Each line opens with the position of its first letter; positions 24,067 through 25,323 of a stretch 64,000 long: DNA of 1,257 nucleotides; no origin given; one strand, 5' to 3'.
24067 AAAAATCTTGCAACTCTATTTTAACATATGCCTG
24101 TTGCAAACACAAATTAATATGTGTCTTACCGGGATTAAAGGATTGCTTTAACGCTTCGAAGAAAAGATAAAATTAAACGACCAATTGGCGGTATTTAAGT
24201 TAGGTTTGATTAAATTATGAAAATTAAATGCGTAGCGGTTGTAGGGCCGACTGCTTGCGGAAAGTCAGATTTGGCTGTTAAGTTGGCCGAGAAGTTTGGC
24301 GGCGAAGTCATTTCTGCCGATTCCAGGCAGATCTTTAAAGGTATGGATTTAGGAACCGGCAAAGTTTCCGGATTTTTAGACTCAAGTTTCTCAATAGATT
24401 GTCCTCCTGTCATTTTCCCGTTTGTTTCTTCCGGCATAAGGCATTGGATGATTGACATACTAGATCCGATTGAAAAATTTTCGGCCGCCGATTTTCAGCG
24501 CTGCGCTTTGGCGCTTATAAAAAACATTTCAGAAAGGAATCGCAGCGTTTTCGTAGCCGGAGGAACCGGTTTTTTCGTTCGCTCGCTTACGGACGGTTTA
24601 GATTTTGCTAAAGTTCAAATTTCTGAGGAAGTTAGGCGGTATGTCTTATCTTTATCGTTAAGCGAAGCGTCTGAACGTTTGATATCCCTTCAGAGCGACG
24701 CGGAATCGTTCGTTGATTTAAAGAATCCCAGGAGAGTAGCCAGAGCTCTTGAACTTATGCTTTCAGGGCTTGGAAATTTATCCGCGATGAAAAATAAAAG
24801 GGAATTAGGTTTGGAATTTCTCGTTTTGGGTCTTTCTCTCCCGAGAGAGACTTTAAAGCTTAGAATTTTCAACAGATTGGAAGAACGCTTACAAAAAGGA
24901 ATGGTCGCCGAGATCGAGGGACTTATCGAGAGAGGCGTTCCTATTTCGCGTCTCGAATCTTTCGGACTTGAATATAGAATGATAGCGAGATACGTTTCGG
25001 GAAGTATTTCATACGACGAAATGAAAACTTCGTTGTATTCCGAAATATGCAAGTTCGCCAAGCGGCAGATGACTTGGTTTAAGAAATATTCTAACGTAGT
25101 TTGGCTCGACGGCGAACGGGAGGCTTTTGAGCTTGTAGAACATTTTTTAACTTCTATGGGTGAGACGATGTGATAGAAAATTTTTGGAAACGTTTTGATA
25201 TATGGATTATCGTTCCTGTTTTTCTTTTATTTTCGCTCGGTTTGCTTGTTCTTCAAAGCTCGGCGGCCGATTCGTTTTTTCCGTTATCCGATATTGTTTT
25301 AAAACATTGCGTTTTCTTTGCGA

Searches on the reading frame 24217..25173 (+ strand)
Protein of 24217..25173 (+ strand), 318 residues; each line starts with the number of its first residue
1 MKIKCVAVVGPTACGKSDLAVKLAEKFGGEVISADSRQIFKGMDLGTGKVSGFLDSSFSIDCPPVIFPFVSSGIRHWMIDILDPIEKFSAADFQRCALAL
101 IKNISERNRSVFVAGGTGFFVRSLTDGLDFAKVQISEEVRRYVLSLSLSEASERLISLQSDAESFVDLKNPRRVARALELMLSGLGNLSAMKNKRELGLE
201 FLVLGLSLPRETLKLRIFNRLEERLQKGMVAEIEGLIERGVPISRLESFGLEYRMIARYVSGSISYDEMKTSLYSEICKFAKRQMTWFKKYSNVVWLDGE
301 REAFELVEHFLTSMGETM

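Call 8: search_protein_families(library=pfam, proteins=[window:24217-25173:+])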
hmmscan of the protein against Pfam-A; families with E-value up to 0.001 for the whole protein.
window:24217-25173:+ (318 aa): 2 families
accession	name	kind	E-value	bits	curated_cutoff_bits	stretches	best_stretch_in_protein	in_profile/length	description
PF01715.23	IPPT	-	1.4e-48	166.2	23.6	1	38-290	1-242/243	IPP transferase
PF01745.22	IPT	-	3.8e-05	23.7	20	1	6-49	4-47/233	Isopentenyl transferase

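Call 66: find_homologous_proteins(query=window:24217-25173:+)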
Query window:24217-25173:+ (318 aa): 4607 proteins with E <= 0.001 among 8000 candidates; the best 120 are listed.
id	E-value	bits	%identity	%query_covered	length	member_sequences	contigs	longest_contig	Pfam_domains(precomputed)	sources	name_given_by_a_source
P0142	2.3e-202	689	100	100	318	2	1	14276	PF01715.24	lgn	-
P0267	2.3e-121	423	58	98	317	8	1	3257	PF01715.24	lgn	-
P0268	4.8e-118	412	56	98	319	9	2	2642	PF01715.24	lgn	-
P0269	2.4e-112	393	54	98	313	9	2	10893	PF01745.23,PF01715.24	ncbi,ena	-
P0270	2.1e-111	390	54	98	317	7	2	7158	PF01715.24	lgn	-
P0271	4.4e-109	383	54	97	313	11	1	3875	PF01745.23,PF01715.24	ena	-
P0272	2.1e-106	374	54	97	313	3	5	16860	PF01745.23,PF01715.24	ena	-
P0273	8.6e-105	369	55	97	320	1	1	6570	PF01715.24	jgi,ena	-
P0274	6.5e-101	356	51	97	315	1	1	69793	PF01715.24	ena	-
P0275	3.7e-97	344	49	97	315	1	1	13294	PF01715.24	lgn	-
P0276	1.8e-92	328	48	97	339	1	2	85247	PF01715.24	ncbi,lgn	-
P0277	5.8e-88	313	49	94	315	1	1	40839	PF01745.23,PF01715.24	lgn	-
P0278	6.3e-88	313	47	97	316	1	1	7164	PF01745.23,PF01715.24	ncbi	-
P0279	1.5e-85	306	46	97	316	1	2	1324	PF01745.23,PF01715.24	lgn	-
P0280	6.5e-82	294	48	97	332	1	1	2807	PF01715.24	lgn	-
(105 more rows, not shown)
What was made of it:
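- MiaA was uninformative: its best non-self hit is 58% and unnamed, and named hits are at most 44% (call 66).
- Tried and rejected: Its best non-self hit is 58% and unnamed, and named hits are at most 44% and from Patescibacteria MAGs (call 66).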
